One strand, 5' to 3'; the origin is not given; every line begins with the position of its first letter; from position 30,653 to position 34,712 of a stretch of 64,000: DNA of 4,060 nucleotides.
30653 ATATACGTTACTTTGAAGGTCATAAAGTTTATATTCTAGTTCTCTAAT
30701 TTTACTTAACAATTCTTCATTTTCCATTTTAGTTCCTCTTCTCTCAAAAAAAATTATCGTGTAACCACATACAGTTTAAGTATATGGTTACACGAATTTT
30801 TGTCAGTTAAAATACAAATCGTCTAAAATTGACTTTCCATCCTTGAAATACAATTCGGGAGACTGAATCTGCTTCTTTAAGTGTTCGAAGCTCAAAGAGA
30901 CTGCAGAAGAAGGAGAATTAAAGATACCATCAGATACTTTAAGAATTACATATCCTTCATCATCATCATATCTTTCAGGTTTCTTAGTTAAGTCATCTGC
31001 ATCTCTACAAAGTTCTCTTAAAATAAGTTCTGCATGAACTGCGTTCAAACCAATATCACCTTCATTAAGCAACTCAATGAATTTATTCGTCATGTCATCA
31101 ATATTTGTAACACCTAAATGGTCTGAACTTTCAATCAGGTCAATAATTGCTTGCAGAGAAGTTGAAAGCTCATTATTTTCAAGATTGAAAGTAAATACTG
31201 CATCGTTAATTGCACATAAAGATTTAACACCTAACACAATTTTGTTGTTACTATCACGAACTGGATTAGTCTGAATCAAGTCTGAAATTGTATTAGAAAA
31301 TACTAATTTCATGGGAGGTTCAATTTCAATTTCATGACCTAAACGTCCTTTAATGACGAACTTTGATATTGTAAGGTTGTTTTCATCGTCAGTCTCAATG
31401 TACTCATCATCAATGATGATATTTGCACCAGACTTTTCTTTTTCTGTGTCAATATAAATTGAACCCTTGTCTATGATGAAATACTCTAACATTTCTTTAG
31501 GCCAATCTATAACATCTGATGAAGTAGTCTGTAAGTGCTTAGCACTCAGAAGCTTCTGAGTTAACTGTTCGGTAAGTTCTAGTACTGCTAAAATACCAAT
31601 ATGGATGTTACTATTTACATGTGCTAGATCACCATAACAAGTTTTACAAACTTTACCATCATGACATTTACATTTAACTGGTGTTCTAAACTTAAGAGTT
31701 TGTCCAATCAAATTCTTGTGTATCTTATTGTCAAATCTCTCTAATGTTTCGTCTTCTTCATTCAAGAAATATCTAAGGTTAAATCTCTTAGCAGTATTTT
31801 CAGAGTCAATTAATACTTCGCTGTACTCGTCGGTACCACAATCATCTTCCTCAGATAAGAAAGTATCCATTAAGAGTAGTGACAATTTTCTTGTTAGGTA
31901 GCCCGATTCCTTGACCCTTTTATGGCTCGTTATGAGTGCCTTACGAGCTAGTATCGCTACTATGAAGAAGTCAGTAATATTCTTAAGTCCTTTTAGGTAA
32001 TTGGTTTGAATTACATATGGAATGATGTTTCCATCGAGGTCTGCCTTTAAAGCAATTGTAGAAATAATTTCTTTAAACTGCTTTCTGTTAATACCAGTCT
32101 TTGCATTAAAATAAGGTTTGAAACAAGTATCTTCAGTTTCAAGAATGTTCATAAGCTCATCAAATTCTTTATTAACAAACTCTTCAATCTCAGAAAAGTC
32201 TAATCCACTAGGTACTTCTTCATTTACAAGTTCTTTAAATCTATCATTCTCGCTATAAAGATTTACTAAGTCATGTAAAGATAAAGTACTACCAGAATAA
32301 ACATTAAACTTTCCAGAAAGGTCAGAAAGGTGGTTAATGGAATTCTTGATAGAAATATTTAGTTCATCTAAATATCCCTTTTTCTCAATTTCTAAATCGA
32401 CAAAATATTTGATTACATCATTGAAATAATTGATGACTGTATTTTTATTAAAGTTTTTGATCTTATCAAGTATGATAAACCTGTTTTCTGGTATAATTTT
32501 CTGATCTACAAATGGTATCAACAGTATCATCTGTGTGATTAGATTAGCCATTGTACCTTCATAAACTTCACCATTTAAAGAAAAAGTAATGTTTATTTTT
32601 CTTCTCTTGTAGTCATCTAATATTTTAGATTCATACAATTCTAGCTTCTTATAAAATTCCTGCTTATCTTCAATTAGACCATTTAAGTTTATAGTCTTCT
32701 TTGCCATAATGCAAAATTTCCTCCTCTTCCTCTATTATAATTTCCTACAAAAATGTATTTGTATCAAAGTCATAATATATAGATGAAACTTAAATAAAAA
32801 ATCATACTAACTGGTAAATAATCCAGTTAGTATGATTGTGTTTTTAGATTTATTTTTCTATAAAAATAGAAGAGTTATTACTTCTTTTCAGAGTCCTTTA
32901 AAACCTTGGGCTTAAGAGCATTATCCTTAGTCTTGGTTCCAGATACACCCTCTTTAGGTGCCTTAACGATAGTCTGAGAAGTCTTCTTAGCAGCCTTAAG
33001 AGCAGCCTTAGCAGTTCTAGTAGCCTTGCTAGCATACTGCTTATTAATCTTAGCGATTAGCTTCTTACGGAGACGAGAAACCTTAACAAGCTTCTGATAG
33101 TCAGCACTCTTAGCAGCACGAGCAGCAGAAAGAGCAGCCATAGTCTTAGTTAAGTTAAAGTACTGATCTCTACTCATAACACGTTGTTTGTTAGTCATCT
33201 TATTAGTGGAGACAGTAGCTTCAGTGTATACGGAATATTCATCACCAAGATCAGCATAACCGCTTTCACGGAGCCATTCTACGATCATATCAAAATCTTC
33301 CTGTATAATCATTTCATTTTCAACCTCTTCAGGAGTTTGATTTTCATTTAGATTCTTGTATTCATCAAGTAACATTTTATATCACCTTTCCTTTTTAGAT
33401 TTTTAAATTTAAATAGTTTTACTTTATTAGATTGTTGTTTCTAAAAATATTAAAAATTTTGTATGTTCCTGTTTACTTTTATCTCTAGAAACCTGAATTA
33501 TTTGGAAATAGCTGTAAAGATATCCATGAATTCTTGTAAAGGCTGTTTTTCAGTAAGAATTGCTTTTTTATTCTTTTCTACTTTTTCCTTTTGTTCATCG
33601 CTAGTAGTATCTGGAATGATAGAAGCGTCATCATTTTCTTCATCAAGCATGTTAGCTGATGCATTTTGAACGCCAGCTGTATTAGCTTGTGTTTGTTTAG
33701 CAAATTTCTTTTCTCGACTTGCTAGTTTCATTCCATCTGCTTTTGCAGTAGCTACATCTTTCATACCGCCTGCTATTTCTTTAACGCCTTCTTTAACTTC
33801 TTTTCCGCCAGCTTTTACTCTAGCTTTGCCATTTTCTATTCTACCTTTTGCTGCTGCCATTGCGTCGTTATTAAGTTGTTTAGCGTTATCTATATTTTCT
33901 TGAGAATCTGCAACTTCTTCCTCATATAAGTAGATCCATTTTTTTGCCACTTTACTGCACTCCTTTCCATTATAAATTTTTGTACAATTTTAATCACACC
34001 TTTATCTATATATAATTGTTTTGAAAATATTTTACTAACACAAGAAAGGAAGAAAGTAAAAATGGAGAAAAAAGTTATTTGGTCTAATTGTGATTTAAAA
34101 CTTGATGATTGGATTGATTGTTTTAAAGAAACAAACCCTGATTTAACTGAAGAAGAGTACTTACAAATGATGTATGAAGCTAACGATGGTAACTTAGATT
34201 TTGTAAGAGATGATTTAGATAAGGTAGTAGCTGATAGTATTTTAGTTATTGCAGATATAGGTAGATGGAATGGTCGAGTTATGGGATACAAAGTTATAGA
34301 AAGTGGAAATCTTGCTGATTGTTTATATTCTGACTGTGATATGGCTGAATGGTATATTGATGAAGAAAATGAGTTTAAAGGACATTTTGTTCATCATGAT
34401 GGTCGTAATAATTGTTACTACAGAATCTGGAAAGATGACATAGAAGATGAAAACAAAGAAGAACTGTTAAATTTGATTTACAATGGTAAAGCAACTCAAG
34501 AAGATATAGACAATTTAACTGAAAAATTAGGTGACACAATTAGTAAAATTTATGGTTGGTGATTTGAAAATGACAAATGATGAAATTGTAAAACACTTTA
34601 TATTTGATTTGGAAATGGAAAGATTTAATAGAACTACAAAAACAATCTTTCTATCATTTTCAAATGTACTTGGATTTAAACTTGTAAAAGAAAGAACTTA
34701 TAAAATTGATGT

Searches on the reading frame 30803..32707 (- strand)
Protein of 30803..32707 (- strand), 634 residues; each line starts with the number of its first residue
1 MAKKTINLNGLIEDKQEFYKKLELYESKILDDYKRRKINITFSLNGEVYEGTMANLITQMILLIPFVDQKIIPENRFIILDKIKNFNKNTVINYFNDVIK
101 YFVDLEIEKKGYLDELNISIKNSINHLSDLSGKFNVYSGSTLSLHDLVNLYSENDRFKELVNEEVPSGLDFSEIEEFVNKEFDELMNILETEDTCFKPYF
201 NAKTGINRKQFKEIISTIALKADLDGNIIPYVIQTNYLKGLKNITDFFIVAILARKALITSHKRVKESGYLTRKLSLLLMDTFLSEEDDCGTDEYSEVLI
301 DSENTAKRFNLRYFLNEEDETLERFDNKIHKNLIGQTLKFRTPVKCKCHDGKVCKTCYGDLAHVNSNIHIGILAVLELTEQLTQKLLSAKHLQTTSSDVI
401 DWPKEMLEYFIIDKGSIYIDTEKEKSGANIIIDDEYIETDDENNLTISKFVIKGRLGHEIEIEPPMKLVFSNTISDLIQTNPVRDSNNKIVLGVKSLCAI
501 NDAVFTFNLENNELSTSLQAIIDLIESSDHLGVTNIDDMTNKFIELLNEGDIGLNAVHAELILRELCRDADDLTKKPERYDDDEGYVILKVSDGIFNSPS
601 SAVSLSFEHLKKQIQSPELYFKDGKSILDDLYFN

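Call 45: search_protein_families(library=phrogs, proteins=[window:30803-32707:-], max_evalue=0.00001)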
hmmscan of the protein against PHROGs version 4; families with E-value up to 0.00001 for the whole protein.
window:30803-32707:- (634 aa): 3 families
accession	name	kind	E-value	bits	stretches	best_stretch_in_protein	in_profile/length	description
phrog_3015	-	DNA, RNA and nucleotide metabolism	1.2e-74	253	2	35-437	25-423/653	RNA polymerase beta subunit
phrog_2962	-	DNA, RNA and nucleotide metabolism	1.7e-13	51.1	1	267-398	299-424/433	RNA polymerase beta subunit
phrog_25354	-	unknown function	2.9e-09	36.2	1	205-301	736-830/1216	-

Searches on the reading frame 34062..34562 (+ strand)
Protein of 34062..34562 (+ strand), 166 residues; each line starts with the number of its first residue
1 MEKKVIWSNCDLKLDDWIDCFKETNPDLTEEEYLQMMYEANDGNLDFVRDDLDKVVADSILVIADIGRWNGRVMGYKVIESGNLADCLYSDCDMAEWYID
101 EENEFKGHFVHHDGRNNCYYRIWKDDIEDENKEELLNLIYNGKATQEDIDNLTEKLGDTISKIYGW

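Call 3: search_protein_families(library=pfam, proteins=[window:34062-34562:+], max_evalue=0.1)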
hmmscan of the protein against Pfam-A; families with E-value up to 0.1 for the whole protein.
window:34062-34562:+ (166 aa): 1 family
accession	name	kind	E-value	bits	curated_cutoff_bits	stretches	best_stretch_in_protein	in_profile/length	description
PF20915.2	VPg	-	0.015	15.6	27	1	14-44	15-45/61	Viral genome-linked protein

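Call 4: search_protein_families(library=phrogs, proteins=[window:34062-34562:+], max_evalue=0.1)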
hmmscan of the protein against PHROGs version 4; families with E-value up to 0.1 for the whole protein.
window:34062-34562:+ (166 aa): 0 families

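Call 93: search_protein_families(library=padloc, proteins=[window:34062-34559:+], max_evalue=0.01)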
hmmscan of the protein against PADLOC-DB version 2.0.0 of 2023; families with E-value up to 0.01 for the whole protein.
window:34062-34559:+ (166 aa): 0 families
